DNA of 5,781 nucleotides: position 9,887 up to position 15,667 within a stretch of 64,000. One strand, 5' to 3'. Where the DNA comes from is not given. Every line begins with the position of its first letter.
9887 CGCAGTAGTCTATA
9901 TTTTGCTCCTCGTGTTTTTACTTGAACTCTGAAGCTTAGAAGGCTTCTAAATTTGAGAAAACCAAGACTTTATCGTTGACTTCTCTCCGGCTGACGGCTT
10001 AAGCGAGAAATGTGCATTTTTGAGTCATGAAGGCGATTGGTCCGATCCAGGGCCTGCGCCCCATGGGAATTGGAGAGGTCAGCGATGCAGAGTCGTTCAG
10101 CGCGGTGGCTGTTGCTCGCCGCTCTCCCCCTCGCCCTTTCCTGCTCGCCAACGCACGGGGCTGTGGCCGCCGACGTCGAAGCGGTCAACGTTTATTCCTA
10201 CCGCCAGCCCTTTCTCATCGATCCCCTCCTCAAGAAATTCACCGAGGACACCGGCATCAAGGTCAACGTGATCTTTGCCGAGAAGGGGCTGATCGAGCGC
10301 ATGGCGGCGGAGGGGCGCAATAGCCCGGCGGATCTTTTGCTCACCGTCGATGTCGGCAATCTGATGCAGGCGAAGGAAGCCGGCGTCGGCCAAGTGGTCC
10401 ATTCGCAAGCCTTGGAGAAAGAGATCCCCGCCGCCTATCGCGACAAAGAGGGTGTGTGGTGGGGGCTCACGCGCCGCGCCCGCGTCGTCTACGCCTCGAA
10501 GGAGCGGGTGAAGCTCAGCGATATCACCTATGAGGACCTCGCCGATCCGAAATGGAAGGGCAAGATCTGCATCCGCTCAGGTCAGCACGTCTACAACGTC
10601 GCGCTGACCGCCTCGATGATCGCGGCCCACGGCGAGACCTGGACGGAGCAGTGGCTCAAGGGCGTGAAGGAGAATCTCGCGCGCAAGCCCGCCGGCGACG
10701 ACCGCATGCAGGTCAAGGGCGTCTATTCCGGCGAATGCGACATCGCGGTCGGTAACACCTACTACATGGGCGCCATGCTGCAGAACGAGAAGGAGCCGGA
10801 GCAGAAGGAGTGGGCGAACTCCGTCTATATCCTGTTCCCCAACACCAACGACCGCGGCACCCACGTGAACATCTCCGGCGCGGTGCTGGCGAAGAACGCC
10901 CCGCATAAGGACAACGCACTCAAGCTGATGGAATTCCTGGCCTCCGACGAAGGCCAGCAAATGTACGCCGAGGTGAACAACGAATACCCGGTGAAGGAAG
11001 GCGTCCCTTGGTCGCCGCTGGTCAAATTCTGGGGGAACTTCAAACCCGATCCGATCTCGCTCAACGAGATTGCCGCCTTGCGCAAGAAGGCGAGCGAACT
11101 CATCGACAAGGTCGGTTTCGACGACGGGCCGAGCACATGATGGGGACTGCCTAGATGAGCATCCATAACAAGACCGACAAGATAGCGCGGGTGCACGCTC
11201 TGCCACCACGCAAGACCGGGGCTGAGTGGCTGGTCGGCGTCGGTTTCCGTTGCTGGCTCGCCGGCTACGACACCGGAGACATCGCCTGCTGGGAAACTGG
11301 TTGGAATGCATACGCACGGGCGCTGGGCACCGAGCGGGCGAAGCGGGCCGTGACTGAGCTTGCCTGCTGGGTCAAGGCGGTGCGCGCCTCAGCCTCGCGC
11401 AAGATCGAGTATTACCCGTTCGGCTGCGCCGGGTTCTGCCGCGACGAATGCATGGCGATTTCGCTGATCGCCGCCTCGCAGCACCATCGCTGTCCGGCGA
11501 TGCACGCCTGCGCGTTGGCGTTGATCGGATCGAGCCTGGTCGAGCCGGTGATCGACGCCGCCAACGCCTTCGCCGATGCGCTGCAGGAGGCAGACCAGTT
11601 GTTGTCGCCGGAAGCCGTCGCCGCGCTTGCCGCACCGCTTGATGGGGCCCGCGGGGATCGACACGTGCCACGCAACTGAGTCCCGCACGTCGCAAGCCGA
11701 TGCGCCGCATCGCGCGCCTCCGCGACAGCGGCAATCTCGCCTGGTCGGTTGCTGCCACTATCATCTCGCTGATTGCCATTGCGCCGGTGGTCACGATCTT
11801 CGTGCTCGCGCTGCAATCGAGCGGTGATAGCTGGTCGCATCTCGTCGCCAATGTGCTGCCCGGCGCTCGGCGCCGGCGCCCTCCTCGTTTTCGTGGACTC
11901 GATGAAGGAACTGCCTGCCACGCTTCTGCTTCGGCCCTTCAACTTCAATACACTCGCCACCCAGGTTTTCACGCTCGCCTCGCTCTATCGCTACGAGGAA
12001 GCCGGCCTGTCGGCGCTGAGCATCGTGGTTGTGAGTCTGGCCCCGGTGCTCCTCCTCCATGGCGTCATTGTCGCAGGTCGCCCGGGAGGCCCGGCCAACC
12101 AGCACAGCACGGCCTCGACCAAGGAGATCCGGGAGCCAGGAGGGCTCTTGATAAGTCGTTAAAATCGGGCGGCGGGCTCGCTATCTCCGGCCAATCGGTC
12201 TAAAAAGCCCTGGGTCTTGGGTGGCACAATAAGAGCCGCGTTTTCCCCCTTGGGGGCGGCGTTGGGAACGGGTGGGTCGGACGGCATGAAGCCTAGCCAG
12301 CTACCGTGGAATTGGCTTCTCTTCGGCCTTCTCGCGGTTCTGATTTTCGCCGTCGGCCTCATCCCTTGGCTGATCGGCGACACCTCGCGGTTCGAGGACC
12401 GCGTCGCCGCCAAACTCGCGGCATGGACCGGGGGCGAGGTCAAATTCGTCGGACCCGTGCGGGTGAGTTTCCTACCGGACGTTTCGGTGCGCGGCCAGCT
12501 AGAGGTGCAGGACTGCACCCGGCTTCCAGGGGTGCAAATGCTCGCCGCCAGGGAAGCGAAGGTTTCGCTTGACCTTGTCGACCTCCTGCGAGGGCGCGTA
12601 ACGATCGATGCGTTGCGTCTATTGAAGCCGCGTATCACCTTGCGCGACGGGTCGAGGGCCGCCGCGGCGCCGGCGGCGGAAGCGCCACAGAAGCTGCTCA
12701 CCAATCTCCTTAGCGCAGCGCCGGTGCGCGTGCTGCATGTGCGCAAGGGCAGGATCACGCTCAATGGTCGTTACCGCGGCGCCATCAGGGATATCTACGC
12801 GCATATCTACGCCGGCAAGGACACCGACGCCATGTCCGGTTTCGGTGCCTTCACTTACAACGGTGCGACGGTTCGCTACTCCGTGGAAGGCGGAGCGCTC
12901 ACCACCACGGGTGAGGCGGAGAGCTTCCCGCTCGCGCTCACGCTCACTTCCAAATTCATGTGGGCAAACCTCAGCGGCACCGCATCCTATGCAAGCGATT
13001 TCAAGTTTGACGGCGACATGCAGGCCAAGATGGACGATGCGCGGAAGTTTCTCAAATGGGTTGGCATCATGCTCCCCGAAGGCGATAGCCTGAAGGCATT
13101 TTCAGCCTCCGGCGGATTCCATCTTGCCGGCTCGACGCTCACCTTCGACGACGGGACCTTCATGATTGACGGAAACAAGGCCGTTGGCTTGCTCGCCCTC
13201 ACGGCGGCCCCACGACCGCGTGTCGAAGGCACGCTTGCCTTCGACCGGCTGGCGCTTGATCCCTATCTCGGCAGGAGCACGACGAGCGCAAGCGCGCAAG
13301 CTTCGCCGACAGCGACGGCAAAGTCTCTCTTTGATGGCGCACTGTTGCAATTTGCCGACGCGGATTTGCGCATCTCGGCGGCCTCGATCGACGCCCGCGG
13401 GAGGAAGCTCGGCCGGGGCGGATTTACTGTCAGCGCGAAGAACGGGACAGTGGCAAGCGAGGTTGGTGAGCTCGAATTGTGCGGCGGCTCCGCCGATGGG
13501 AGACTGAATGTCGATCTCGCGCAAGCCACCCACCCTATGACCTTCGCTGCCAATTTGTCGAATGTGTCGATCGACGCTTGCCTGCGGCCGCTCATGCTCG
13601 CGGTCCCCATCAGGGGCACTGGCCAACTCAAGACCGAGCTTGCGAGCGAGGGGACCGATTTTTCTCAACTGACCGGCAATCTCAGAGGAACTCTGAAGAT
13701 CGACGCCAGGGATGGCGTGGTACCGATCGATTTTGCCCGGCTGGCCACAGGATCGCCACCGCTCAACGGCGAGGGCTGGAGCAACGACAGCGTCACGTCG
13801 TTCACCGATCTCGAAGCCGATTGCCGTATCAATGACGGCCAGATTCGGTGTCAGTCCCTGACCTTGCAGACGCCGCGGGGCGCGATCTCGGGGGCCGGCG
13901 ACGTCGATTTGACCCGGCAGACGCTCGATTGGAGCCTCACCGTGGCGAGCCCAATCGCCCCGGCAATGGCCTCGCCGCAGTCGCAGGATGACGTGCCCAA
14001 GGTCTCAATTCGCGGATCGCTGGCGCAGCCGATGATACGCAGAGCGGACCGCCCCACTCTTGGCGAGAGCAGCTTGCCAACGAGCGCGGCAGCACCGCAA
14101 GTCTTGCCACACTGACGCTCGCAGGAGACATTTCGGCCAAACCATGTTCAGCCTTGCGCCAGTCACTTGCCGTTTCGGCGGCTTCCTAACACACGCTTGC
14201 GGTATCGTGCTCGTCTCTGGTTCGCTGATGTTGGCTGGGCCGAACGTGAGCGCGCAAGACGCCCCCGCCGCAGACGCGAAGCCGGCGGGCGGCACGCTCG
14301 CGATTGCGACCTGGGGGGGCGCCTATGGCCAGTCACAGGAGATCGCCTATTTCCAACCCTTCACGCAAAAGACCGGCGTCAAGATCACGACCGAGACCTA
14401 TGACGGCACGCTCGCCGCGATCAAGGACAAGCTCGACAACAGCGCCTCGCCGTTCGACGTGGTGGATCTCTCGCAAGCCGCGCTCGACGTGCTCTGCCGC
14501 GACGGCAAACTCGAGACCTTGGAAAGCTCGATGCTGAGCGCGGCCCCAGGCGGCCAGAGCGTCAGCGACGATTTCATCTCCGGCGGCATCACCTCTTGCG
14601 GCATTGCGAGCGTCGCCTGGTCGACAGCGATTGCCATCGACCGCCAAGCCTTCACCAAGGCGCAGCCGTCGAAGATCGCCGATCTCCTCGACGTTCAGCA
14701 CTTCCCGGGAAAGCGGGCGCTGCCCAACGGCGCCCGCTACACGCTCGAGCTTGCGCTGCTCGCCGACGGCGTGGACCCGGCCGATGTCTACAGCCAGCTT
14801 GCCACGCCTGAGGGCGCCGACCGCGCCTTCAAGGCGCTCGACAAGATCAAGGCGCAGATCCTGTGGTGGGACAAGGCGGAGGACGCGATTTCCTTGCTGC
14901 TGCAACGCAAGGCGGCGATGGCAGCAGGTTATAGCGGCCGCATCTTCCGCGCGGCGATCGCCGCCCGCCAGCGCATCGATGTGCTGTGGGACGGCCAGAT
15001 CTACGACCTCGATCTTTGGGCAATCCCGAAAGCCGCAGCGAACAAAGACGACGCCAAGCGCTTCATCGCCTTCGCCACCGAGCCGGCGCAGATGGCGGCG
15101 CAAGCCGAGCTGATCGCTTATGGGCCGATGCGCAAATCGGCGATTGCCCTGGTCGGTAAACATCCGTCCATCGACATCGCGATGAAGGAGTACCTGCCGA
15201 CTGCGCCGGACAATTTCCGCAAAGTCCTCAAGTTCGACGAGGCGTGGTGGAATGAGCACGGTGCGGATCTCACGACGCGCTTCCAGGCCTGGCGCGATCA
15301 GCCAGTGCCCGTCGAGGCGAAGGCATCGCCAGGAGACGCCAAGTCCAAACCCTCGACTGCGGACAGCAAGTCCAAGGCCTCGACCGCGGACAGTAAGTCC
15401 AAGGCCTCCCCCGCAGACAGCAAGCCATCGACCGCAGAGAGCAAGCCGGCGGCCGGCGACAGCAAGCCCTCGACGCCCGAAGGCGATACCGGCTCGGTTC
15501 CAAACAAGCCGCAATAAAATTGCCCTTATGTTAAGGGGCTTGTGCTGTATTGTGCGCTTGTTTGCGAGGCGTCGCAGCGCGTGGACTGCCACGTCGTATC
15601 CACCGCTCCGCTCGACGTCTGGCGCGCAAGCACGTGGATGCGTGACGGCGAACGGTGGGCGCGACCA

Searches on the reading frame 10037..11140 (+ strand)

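Call 59: search_protein_families(library=pfam, proteins=[window:10037-11140:+], max_evalue=0.001)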
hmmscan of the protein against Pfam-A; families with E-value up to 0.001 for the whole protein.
window:10037-11140:+ (367 aa): 4 families
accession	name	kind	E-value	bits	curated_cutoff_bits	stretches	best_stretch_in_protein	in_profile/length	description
PF01547.30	SBP_bac_1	-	6.4e-19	69.5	26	1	60-308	10-307/307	Bacterial extracellular solute-binding protein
PF13343.11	SBP_bac_6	-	1e-17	64.9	24.6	1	96-319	2-219/245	Bacterial extracellular solute-binding protein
PF13416.11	SBP_bac_8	-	5.3e-15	56.4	27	1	65-332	3-274/279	Bacterial extracellular solute-binding protein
PF13531.11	SBP_bac_11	-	1.5e-13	51.5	25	1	60-310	12-221/227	Bacterial extracellular solute-binding protein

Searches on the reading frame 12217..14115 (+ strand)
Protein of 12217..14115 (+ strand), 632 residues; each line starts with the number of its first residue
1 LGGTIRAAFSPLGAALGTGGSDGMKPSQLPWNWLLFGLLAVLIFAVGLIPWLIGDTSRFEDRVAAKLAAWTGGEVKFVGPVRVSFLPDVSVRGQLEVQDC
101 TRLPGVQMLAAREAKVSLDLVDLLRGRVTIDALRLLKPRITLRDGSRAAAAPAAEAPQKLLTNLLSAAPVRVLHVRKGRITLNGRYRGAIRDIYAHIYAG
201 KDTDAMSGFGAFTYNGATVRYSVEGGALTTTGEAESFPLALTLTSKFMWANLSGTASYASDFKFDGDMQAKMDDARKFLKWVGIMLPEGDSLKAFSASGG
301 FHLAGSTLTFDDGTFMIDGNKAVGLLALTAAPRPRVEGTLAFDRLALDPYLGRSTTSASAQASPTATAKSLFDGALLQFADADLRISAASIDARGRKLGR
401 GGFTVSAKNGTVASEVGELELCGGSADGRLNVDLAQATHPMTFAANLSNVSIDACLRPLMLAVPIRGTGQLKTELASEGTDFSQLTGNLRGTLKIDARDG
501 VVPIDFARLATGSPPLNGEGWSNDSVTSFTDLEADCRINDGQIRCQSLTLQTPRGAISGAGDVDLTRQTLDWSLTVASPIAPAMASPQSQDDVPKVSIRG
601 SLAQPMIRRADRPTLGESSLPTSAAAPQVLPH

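Call 8: search_protein_families(library=pfam, proteins=[window:12217-14115:+], max_evalue=0.01)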
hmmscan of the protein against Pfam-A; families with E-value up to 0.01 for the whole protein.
window:12217-14115:+ (632 aa): 2 families
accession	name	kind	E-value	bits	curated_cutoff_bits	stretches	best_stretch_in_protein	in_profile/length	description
PF05170.20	AsmA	-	9.3e-19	68.1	29.8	2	325-546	371-605/607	AsmA family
PF13116.12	YhdP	-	9.2e-08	30.9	46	1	528-581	1122-1175/1224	YhdP protein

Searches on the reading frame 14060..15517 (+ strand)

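Call 8: search_protein_families(library=pfam, proteins=[window:14060-15517:+], max_evalue=0.01)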
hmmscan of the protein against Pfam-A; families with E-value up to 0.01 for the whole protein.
window:14060-15517:+ (485 aa): 2 families
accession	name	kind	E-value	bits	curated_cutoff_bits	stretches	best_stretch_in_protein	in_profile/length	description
PF13416.11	SBP_bac_8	-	2.9e-39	136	27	1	96-363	1-267/279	Bacterial extracellular solute-binding protein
PF01547.30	SBP_bac_1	-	1.4e-07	32.2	26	1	95-345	11-306/307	Bacterial extracellular solute-binding protein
